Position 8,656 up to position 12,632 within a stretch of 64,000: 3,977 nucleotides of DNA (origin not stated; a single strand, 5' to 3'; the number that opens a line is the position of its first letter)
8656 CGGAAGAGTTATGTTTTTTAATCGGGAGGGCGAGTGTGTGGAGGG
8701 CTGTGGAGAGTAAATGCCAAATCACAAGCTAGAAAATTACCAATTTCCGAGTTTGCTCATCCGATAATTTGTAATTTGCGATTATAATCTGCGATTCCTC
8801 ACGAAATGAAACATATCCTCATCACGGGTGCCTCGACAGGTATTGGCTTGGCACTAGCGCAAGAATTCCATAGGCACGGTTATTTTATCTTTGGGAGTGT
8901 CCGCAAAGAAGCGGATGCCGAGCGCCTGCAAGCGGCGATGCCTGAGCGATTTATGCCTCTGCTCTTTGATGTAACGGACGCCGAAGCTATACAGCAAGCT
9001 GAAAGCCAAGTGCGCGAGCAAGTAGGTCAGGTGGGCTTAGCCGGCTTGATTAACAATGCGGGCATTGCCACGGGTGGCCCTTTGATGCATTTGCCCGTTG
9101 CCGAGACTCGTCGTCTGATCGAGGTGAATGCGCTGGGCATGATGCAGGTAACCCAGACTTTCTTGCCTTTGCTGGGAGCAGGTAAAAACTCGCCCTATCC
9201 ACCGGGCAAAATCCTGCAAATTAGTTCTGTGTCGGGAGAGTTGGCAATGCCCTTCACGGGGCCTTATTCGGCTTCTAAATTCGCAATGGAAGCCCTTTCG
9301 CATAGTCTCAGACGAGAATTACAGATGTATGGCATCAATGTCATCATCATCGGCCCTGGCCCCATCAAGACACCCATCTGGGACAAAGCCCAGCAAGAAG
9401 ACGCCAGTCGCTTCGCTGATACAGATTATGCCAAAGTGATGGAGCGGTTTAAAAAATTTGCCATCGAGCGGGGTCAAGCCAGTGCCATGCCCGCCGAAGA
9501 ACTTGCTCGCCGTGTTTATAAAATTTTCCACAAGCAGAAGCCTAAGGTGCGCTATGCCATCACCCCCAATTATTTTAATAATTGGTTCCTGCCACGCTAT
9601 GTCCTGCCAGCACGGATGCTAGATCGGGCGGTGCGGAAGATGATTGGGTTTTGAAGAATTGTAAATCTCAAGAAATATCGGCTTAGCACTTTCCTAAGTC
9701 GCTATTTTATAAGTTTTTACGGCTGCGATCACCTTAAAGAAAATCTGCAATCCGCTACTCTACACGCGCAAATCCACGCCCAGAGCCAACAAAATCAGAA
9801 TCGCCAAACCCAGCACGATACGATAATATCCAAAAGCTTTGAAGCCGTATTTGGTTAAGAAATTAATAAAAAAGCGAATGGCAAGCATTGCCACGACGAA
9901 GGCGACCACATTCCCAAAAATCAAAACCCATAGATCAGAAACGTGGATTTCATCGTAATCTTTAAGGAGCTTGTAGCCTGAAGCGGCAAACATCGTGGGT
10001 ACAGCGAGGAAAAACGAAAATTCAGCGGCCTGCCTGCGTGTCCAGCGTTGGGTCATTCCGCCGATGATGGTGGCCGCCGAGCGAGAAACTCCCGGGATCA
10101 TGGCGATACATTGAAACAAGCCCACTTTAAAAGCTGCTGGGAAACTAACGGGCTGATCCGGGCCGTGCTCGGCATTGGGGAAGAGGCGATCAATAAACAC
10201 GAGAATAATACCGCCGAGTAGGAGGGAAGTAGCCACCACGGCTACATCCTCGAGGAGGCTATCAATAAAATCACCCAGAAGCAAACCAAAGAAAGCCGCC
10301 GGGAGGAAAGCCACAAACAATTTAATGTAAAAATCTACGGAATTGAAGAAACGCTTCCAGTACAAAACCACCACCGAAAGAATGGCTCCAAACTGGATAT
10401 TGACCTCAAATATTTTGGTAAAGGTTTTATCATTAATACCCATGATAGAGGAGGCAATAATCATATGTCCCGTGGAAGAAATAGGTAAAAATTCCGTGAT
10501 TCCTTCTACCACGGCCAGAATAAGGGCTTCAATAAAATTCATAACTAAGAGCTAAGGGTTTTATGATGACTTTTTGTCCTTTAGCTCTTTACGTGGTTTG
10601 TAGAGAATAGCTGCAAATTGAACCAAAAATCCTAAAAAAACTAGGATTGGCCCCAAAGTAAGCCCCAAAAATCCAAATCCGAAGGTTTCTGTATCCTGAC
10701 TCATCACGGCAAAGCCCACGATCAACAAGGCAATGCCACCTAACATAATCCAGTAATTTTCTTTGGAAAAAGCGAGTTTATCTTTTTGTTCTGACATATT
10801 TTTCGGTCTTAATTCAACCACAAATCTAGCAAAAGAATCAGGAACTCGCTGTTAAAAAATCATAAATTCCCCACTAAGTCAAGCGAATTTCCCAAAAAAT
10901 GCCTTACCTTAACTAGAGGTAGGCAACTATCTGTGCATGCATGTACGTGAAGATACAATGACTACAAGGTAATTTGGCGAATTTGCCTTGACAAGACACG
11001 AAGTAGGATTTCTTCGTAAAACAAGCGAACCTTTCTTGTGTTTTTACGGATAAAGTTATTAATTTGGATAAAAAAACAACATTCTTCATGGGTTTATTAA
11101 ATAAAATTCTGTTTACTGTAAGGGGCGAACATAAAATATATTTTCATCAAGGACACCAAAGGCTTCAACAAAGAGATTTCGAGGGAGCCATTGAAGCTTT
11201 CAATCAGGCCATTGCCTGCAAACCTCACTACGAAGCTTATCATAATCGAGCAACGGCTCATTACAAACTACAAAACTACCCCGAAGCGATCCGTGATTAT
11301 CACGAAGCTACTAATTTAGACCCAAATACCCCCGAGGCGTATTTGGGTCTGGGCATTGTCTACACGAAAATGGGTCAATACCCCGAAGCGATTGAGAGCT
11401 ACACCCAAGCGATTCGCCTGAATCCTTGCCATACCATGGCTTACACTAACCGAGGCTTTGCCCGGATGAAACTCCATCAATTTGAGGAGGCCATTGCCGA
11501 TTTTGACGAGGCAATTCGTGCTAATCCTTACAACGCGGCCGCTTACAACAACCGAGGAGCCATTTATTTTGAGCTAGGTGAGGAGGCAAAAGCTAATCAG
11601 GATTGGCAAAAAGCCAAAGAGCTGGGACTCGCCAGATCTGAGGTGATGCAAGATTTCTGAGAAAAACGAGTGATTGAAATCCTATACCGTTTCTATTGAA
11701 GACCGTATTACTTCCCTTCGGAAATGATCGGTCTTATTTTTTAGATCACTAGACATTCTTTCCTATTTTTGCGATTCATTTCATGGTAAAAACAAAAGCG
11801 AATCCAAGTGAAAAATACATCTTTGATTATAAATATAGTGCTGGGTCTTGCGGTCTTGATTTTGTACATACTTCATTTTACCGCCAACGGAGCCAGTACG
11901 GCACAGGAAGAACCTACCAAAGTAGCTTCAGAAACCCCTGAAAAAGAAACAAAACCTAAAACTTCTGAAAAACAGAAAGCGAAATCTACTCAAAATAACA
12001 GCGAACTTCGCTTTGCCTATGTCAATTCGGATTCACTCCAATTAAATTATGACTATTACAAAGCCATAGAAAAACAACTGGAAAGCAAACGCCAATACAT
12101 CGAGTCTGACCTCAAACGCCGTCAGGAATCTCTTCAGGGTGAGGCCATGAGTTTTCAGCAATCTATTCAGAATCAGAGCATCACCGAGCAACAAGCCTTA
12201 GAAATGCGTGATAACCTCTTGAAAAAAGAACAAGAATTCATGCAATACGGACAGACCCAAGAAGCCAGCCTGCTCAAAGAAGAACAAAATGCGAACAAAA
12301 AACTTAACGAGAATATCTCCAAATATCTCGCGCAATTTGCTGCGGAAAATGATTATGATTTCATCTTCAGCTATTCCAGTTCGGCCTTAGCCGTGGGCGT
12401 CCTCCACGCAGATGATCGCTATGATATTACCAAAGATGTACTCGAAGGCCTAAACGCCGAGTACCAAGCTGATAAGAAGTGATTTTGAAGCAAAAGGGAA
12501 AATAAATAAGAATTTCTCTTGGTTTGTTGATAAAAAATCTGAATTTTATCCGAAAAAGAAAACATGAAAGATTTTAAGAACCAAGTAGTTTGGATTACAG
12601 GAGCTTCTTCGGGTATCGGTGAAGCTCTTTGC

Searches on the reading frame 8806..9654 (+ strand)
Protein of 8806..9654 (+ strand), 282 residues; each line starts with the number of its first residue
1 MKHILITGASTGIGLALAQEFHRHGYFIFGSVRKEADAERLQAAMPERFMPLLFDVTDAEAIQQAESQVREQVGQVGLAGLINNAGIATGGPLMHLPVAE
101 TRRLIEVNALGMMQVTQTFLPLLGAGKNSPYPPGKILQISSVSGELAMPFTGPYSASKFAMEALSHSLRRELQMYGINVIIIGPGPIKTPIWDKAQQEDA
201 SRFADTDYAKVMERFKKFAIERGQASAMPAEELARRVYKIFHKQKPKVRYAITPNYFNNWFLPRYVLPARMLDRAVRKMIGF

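Call 84: search_protein_families(library=pfam, proteins=[window:8806-9654:+], max_evalue=0.00001)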
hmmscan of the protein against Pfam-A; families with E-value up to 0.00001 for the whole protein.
window:8806-9654:+ (282 aa): 5 families
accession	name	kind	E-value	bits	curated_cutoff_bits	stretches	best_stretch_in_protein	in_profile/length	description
PF00106.31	adh_short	-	4.4e-45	154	26.6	1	2-198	1-193/195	short chain dehydrogenase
PF13561.12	adh_short_C2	-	4.4e-34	118.5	27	1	8-202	1-191/236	Enoyl-(Acyl carrier protein) reductase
PF08659.16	KR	-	8.9e-09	35.9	22.6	1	4-171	3-166/180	KR domain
PF08643.16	DUF1776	-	2.4e-07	30.9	25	1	16-210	19-232/294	Fungal family of unknown function (DUF1776)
PF01370.27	Epimerase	-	9.3e-07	28.9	20.9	1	4-180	1-168/240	NAD dependent epimerase/dehydratase family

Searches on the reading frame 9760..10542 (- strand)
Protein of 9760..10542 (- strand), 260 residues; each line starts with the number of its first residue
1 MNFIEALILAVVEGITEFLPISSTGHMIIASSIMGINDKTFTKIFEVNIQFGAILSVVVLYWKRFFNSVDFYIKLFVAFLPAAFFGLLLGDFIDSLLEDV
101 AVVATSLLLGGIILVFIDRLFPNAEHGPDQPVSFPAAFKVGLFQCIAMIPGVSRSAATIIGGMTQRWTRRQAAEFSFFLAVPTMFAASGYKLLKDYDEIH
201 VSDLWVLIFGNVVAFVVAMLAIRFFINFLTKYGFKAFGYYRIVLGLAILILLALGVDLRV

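Call 84: search_protein_families(library=pfam, proteins=[window:9760-10542:-], max_evalue=0.00001)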
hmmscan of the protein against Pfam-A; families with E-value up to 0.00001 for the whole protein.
window:9760-10542:- (260 aa): 1 family
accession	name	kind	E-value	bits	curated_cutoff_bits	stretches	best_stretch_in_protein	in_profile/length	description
PF02673.24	BacA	-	4.4e-77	259.7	33.4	1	6-246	1-256/257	Bacitracin resistance protein BacA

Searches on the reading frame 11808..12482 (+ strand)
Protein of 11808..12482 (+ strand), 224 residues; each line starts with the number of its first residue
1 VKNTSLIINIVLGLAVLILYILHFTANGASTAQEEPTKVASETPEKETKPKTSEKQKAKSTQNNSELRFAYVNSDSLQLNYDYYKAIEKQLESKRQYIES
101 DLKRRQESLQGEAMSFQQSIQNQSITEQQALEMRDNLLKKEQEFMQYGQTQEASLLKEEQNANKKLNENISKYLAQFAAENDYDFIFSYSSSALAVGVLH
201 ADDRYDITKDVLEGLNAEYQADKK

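Call 84: search_protein_families(library=pfam, proteins=[window:11808-12482:+], max_evalue=0.00001)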
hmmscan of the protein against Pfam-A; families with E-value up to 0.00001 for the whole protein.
window:11808-12482:+ (224 aa): 1 family
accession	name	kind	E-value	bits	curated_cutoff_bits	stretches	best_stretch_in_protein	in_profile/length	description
PF03938.19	OmpH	-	3.1e-23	83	32.4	1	68-215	1-141/141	Outer membrane protein (OmpH-like)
